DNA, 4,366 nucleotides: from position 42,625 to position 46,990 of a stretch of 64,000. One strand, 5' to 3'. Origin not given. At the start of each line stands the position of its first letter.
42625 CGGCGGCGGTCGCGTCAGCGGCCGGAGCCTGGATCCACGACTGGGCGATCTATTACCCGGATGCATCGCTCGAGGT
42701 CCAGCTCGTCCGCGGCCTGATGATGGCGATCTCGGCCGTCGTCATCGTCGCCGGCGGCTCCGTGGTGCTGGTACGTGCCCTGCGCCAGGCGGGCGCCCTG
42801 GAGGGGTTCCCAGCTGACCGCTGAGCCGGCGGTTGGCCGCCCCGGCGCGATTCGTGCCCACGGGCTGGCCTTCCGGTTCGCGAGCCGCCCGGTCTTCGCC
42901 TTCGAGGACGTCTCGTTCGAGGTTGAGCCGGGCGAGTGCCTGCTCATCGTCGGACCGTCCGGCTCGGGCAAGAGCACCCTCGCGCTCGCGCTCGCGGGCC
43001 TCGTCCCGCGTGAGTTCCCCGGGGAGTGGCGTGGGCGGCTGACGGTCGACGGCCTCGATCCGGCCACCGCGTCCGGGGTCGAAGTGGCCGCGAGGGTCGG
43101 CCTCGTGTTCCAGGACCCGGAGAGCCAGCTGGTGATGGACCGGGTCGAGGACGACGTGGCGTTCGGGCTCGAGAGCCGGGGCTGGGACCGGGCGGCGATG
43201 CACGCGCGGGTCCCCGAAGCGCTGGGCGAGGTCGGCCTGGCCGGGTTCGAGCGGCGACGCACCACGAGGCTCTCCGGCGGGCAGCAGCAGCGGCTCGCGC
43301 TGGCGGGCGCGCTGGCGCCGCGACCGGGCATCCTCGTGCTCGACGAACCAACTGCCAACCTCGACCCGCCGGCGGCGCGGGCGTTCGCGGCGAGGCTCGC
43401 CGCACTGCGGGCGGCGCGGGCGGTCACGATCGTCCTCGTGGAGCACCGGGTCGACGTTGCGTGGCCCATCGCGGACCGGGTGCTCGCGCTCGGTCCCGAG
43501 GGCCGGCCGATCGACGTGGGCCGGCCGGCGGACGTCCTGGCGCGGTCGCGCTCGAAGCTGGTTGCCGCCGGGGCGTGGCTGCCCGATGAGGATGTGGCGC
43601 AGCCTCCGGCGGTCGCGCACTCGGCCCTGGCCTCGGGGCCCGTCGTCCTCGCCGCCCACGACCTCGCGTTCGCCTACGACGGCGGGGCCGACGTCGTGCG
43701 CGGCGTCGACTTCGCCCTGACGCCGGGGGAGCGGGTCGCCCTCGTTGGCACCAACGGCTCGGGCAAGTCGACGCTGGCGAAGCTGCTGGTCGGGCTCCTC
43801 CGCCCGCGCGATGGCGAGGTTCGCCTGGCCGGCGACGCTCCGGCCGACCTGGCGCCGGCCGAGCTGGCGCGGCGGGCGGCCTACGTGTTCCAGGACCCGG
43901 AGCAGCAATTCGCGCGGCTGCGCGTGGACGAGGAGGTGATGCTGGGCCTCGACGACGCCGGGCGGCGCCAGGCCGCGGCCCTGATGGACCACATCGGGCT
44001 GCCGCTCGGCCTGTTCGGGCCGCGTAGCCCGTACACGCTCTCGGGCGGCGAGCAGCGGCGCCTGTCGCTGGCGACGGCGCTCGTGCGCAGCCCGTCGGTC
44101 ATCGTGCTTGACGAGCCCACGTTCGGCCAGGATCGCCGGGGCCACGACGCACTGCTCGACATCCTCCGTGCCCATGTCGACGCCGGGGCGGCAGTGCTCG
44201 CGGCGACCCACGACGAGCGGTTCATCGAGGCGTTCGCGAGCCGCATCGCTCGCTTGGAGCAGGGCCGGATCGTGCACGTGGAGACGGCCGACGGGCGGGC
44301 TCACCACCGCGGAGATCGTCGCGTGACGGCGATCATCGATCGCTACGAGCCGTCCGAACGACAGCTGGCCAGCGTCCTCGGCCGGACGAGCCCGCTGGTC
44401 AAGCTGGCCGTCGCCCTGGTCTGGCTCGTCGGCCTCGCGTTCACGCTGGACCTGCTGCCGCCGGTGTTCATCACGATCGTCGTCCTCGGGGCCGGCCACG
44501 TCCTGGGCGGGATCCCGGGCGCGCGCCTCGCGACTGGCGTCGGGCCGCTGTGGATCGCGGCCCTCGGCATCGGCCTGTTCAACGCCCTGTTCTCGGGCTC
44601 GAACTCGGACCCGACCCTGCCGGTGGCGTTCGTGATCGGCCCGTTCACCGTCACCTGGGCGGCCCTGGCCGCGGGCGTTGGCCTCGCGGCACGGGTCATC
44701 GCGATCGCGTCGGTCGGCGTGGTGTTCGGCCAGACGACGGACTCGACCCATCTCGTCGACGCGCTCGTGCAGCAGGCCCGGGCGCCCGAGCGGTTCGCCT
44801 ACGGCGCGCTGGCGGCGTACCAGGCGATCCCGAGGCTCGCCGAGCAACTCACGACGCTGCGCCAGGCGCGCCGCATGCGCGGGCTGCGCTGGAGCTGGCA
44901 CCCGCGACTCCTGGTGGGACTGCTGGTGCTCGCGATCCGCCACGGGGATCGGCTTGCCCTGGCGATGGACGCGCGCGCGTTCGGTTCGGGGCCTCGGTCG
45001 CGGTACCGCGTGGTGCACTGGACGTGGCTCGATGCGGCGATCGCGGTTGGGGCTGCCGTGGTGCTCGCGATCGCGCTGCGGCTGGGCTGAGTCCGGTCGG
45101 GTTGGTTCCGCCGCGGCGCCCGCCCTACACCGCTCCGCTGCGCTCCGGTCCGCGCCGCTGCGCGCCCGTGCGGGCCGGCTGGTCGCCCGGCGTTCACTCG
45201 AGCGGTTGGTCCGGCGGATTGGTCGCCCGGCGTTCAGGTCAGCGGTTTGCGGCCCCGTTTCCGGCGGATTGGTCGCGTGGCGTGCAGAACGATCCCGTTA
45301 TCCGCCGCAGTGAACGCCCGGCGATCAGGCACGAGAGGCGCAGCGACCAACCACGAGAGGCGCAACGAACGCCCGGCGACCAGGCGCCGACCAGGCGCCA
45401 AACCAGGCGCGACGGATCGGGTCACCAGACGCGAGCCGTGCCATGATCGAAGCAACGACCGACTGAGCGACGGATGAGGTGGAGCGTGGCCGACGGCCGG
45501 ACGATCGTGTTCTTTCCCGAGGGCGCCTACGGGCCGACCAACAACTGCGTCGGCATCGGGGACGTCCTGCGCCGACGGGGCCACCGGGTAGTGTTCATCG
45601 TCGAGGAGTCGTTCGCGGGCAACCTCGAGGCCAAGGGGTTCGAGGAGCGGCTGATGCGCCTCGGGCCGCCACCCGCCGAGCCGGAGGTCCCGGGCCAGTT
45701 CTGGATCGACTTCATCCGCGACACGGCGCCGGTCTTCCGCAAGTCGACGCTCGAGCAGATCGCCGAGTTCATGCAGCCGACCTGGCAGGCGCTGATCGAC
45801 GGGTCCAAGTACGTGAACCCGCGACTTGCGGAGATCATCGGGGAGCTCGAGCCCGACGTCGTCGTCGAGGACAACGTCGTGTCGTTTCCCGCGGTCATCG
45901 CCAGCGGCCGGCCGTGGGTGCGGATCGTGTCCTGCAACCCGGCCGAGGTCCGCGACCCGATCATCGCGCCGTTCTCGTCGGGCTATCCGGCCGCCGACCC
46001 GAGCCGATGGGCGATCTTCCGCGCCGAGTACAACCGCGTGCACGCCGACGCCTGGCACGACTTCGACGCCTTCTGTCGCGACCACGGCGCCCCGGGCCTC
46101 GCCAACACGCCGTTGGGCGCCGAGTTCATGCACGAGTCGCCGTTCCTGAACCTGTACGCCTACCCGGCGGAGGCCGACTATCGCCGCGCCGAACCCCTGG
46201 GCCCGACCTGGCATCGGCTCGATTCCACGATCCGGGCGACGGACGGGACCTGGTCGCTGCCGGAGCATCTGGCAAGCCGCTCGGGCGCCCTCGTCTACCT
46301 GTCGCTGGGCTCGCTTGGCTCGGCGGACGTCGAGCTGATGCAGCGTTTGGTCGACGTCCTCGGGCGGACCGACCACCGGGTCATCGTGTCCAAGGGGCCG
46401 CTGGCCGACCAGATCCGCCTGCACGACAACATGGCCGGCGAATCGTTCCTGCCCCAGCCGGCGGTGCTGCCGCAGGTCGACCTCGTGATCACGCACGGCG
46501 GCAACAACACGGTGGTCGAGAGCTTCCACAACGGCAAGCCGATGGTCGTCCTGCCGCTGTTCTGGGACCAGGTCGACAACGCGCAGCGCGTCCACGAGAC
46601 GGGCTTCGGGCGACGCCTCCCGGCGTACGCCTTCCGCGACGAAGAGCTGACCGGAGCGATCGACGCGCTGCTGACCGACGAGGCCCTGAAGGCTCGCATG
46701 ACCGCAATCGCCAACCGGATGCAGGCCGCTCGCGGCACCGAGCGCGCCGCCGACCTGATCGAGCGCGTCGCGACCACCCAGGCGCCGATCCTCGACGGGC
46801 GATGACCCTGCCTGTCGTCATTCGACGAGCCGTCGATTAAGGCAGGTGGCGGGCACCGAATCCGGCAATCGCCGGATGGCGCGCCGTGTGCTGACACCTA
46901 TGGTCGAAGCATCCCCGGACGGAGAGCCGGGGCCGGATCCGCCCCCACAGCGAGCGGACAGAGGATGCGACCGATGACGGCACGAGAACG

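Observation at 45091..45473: Intergenic array of five 17-bp palindromic sites with nested direct and inverted repeats upstream of a glycosyltransferase gene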

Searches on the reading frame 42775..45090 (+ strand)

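Call 8: search_protein_families(library=pfam, proteins=[window:42775-45090:+])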
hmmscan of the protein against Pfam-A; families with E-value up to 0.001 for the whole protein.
window:42775-45090:+ (771 aa): 22 families
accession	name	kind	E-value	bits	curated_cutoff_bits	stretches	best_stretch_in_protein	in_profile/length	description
PF00005.33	ABC_tran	-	1e-59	201.5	25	2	309-449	2-136/137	ABC transporter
PF02361.21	CbiQ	-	1.5e-17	64.4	25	1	534-738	4-210/216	Cobalt transport protein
PF13304.12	AAA_21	-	1.2e-16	62.1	27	1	166-218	238-292/304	AAA domain, putative AbiEii toxin, Type IV TA system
PF13555.12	AAA_29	-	2.6e-10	40.3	27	1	43-73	12-42/61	P-loop containing region of AAA domain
PF02463.25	SMC_N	-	2.8e-08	33.9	40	0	55-218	26-193/220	RecF/RecN/SMC N terminal domain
PF13401.12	AAA_22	-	4.7e-08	33.8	27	0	54-197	6-97/130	AAA domain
PF01078.27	Mg_chelatase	-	2.1e-06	27.7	20.3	0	56-79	25-48/207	Magnesium chelatase, subunit ChlI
PF13476.12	AAA_23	-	6.7e-06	27.3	27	0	42-74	9-40/201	AAA domain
PF13238.12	AAA_18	-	1.1e-05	26.4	29.4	0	321-341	1-21/128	AAA domain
PF20720.3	nSTAND3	-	1.1e-05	25.6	27.2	0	43-74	7-38/155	Novel STAND NTPase 3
PF07728.20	AAA_5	-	1.3e-05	25.7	22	0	56-79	2-26/139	AAA domain (dynein-related subfamily)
PF13191.12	AAA_16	-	1.4e-05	26.1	32.6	1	51-191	23-140/167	AAA ATPase domain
PF00004.35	AAA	-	2e-05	25.5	21.2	0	56-77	1-22/131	ATPase family associated with various cellular activities (AAA)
PF20703.3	nSTAND1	-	7.2e-05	23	27.1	0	49-81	29-59/379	Novel STAND NTPase 1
PF13481.12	AAA_25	-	8e-05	22.8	27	0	52-74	32-54/195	AAA domain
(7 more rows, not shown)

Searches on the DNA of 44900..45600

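Call 57: search_rna_families(source=window, start=44900, end=45600, threshold=evalue, max_evalue=5)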
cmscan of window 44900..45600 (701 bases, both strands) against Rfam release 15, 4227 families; matches with E-value up to 5: 0.
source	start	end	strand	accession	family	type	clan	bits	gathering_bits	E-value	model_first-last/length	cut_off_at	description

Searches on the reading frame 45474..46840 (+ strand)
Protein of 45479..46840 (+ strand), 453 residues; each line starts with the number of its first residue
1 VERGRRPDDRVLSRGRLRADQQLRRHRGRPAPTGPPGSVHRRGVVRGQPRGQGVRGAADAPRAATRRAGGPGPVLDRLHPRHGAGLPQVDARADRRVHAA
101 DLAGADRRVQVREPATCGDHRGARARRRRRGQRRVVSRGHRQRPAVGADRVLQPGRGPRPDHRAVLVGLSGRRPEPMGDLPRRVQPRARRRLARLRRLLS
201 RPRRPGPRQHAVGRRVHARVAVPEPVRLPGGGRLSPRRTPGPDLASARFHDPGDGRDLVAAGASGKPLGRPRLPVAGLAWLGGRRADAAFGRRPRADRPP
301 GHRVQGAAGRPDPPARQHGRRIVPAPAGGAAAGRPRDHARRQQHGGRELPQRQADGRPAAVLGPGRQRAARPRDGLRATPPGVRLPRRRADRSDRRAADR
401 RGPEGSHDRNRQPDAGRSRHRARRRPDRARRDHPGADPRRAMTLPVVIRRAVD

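Call 8: search_protein_families(library=pfam, proteins=[window:45479-46840:+])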
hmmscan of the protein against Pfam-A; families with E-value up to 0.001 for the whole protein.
window:45479-46840:+ (453 aa): 0 families

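Call 13: search_protein_families(library=pfam, proteins=[window:45486-46805:+], max_evalue=0.01)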
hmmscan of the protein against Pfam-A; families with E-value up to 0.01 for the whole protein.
window:45486-46805:+ (439 aa): 3 families
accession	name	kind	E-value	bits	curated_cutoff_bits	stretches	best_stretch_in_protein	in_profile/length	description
PF00201.24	UDPGT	-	2e-17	63.7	19.5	1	268-404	276-414/499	UDP-glucoronosyl and UDP-glucosyl transferase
PF06722.18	EryCIII-like_C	-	9.5e-16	58.5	31.7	1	287-415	2-132/145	Erythromycin biosynthesis protein CIII-like, C-terminal domain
PF04101.22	Glyco_tran_28_C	-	1.1e-10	42.3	22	1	325-416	66-161/166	Glycosyltransferase family 28 C-terminal domain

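Call 14: find_encoding_contigs(protein=window:45486-46805:+, flank=10000, max_places=10)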
Protein window:45486-46805:+ (439 aa): no gene with exactly this product is on record in the collection.

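Call 15: find_encoding_contigs(protein=window:45474-46805:+, flank=10000, max_places=10)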
Protein window:45474-46805:+ (443 aa): no gene with exactly this product is on record in the collection.
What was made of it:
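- Tried and rejected: Exact-protein look-ups of the window's GT with two alternative starts: not on record (calls 14, 15).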

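Call 16: find_homologous_proteins(query=window:45486-46805:+, max_evalue=1e-30)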
Query window:45486-46805:+ (439 aa): 8000 proteins with E <= 1e-30 among 8000 candidates; the best 120 are listed.
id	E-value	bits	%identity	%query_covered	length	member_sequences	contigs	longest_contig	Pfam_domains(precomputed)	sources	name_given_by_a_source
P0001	3.9e-278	940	92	99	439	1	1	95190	PF00201.25,PF04101.23,PF06722.19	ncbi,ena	-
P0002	7.6e-277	936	92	99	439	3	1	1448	PF00201.25,PF04101.23,PF06722.19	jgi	jgi:MGT family glycosyltransferase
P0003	9.0e-274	926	91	99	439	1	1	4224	PF00201.25,PF04101.23,PF06722.19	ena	-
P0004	2.7e-272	921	91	99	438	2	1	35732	PF00201.25,PF04101.23,PF06722.19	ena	-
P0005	7.4e-272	920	90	99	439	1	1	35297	PF00201.25,PF04101.23,PF06722.19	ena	-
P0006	1.0e-269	913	89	99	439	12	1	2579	PF00201.25,PF04101.23,PF06722.19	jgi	jgi:MGT family glycosyltransferase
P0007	2.2e-268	908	90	99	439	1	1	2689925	PF00201.25,PF04101.23,PF06722.19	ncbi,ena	-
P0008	5.4e-266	900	88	100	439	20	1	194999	PF00201.25,PF04101.23,PF06722.19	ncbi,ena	-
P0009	3.4e-265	898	88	99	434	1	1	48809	PF00201.25,PF04101.23,PF06722.19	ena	-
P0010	3.7e-262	888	88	99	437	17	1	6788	PF00201.25,PF04101.23,PF06722.19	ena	-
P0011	1.9e-261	885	87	99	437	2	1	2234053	PF00201.25,PF04101.23,PF06722.19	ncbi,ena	-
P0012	1.2e-258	876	86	99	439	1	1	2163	PF00201.25,PF04101.23,PF06722.19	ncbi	-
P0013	1.4e-258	876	87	99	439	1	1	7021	PF00201.25,PF04101.23,PF06722.19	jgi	jgi:UDP:flavonoid glycosyltransferase YjiC (YdhE family)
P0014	2.1e-258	875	87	99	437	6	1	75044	PF00201.25,PF04101.23,PF06722.19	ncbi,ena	-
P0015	3.7e-258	874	87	99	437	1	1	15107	PF00201.25,PF04101.23,PF06722.19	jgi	-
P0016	1.2e-257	873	86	99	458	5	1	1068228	PF00201.25,PF04101.23,PF06722.19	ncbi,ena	-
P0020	2.7e-255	865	85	99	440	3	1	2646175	PF00201.25,PF04101.23,PF06722.19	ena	-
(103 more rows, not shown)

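Call 17: find_encoding_contigs(protein=P0001, flank=10000, max_places=3)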
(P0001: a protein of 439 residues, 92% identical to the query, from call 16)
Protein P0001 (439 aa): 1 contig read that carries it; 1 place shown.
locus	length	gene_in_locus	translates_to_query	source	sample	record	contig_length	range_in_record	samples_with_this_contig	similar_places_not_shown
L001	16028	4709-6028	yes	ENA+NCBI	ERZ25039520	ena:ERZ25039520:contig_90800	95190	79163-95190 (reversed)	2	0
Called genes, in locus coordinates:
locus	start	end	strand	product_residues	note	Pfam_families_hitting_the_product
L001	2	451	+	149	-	?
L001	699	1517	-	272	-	PF00753:Lactamase_B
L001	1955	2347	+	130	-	PF09819:ABC_cobalt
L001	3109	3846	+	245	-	PF00005:ABC_tran, PF13304:AAA_21 (faint)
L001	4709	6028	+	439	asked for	PF00201:UDPGT, PF06722:EryCIII-like_C, PF04101:Glyco_tran_28_C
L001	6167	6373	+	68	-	-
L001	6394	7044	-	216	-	PF00990:GGDEF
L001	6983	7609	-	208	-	PF08447:PAS_3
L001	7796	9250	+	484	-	PF00171:Aldedh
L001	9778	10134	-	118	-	-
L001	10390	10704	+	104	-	-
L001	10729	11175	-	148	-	PF00296:Bac_luciferase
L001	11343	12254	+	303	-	-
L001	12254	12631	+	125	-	-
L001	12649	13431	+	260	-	PF03853:YjeF_N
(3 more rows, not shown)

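Call 18: find_encoding_contigs(protein=P0007, flank=10000, max_places=3)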
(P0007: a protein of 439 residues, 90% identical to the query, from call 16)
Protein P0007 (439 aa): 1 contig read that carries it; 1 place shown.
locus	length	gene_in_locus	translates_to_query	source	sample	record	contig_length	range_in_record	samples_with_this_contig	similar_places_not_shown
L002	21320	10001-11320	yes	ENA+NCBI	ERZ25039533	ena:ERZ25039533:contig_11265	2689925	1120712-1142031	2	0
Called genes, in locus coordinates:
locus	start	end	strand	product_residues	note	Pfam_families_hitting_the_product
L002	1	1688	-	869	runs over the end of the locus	PF00211:Guanylate_cyc, PF13401:AAA_22 (weak), PF25872:HTH_77 (weak)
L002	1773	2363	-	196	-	-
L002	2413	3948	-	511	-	PF00672:HAMP, PF00512:HisKA, PF02518:HATPase_c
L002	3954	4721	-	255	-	PF00072:Response_reg, PF00486:Trans_reg_C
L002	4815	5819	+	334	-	PF08240:ADH_N, PF00107:ADH_zinc_N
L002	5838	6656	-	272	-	PF00753:Lactamase_B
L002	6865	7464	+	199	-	PF09819:ABC_cobalt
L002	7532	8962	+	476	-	PF00005:ABC_tran, PF01078:Mg_chelatase (faint), PF02463:SMC_N (faint), PF13191:AAA_16 (faint), PF13401:AAA_22 (faint), PF13481:AAA_25 (faint), PF13304:AAA_21 (weak), PF00005:ABC_tran, +6 more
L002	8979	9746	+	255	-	PF02361:CbiQ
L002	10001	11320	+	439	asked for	PF00201:UDPGT, PF06722:EryCIII-like_C, PF04101:Glyco_tran_28_C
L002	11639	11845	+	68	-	-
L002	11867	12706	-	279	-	-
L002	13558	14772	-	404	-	PF08447:PAS_3, PF00990:GGDEF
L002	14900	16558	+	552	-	PF00171:Aldedh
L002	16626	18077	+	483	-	-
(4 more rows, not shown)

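Call 19: find_encoding_contigs(protein=P0011, flank=10000, max_places=3)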
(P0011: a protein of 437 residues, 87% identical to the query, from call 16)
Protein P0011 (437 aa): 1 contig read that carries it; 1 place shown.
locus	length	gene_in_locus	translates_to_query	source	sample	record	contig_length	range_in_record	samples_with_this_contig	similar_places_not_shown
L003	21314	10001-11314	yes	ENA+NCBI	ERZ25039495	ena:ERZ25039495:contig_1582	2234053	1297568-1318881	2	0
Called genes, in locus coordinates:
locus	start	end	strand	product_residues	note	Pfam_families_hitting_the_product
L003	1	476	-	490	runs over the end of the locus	PF00672:HAMP, PF00512:HisKA, PF02518:HATPase_c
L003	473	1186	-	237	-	PF00072:Response_reg, PF00486:Trans_reg_C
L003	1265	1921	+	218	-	-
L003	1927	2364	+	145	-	-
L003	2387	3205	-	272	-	PF00753:Lactamase_B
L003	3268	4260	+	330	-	PF00561:Abhydrolase_1, PF12146:Hydrolase_4, PF12697:Abhydrolase_6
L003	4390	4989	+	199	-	PF09819:ABC_cobalt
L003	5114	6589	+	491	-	PF00005:ABC_tran, PF02463:SMC_N (faint), PF13304:AAA_21 (faint), PF13555:AAA_29 (faint), PF00005:ABC_tran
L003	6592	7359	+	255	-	PF02361:CbiQ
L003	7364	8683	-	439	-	PF12698:ABC2_membrane_3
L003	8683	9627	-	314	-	PF00005:ABC_tran, PF13304:AAA_21 (weak), PF13732:DrrA1-3_C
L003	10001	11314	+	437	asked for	PF00201:UDPGT, PF06722:EryCIII-like_C, PF04101:Glyco_tran_28_C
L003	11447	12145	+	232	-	-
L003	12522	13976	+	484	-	PF00171:Aldedh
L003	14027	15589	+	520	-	PF18085:Mak_N_cap (weak)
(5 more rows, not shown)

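Call 61: find_encoding_contigs(protein=P0004, flank=3000, max_places=2)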
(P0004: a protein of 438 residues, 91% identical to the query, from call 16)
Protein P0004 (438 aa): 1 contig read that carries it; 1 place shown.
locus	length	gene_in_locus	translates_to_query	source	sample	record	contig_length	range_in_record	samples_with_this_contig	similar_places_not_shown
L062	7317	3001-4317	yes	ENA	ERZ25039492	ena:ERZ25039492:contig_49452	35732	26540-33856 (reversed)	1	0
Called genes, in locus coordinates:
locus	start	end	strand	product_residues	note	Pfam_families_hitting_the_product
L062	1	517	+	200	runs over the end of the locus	PF09819:ABC_cobalt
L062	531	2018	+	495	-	PF20703:nSTAND1 (faint), PF00005:ABC_tran, PF01078:Mg_chelatase (faint), PF02463:SMC_N (faint), PF13191:AAA_16 (faint), PF13401:AAA_22 (faint), PF13476:AAA_23 (faint), PF00005:ABC_tran, +8 more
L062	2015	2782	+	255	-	PF02361:CbiQ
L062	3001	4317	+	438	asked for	PF00201:UDPGT, PF06722:EryCIII-like_C, PF04101:Glyco_tran_28_C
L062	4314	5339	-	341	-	PF13367:PrsW-protease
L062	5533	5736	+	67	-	-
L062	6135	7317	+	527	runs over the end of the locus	PF00171:Aldedh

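Call 62: find_encoding_contigs(protein=P0005, flank=3000, max_places=2)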
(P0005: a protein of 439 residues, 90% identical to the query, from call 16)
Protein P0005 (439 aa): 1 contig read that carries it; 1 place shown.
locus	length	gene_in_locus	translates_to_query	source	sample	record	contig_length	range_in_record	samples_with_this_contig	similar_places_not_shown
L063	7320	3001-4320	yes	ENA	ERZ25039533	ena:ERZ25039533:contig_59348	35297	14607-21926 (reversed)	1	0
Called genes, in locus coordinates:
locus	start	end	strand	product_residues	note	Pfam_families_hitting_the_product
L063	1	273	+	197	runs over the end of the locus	PF09819:ABC_cobalt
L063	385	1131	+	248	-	-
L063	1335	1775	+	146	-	PF00005:ABC_tran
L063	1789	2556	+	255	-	PF02361:CbiQ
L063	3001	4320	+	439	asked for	PF00201:UDPGT, PF06722:EryCIII-like_C, PF04101:Glyco_tran_28_C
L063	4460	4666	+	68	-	-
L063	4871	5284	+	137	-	PF00171:Aldedh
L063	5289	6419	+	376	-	PF00171:Aldedh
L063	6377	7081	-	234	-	PF00296:Bac_luciferase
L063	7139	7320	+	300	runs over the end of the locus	PF00730:HhH-GPD, PF00633:HHH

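Call 63: find_encoding_contigs(protein=P0008, flank=3000, max_places=2)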
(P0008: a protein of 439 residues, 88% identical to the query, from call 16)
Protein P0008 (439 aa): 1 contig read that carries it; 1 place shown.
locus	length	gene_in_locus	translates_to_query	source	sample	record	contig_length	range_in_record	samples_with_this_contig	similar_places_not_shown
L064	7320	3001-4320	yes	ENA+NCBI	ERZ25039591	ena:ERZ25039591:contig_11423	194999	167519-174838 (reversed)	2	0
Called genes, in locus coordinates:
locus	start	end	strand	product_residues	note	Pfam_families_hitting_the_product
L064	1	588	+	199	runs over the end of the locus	PF09819:ABC_cobalt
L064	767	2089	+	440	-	PF00005:ABC_tran, PF02463:SMC_N (faint), PF13304:AAA_21 (weak), PF00005:ABC_tran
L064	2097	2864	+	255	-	PF02361:CbiQ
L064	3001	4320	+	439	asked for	PF00201:UDPGT, PF06722:EryCIII-like_C, PF04101:Glyco_tran_28_C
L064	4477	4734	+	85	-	-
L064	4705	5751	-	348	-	PF13367:PrsW-protease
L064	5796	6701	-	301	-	PF08447:PAS_3, PF00990:GGDEF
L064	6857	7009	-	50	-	-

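Call 64: find_encoding_contigs(protein=P0016, flank=3000, max_places=2)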
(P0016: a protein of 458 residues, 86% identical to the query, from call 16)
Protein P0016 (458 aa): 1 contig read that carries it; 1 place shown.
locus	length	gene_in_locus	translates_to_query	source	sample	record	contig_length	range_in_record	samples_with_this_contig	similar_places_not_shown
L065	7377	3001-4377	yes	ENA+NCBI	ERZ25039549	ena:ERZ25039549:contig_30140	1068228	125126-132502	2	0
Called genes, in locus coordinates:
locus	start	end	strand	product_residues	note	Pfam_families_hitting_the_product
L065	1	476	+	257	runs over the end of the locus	PF02361:CbiQ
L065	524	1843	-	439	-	PF12698:ABC2_membrane_3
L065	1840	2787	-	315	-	PF00005:ABC_tran, PF13304:AAA_21, PF13732:DrrA1-3_C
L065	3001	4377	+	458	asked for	PF00201:UDPGT, PF04101:Glyco_tran_28_C, PF06722:EryCIII-like_C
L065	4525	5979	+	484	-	PF00171:Aldedh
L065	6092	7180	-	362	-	PF00762:Ferrochelatase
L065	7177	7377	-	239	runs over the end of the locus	PF06778:Chlor_dismutase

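Call 65: find_encoding_contigs(protein=P0020, flank=3000, max_places=2)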
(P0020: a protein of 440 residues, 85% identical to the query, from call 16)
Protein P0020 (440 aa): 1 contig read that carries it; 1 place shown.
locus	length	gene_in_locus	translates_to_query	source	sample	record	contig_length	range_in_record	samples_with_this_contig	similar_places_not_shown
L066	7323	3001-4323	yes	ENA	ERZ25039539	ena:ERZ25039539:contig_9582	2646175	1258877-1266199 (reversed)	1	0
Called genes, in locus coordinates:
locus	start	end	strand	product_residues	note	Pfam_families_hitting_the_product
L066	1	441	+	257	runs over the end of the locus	PF02361:CbiQ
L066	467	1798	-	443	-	PF12698:ABC2_membrane_3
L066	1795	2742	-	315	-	PF00005:ABC_tran, PF13304:AAA_21, PF13732:DrrA1-3_C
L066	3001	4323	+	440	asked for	PF00201:UDPGT, PF06722:EryCIII-like_C, PF04101:Glyco_tran_28_C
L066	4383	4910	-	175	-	-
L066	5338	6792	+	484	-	PF00171:Aldedh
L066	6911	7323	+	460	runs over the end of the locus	PF25852:DUF6242_C (faint)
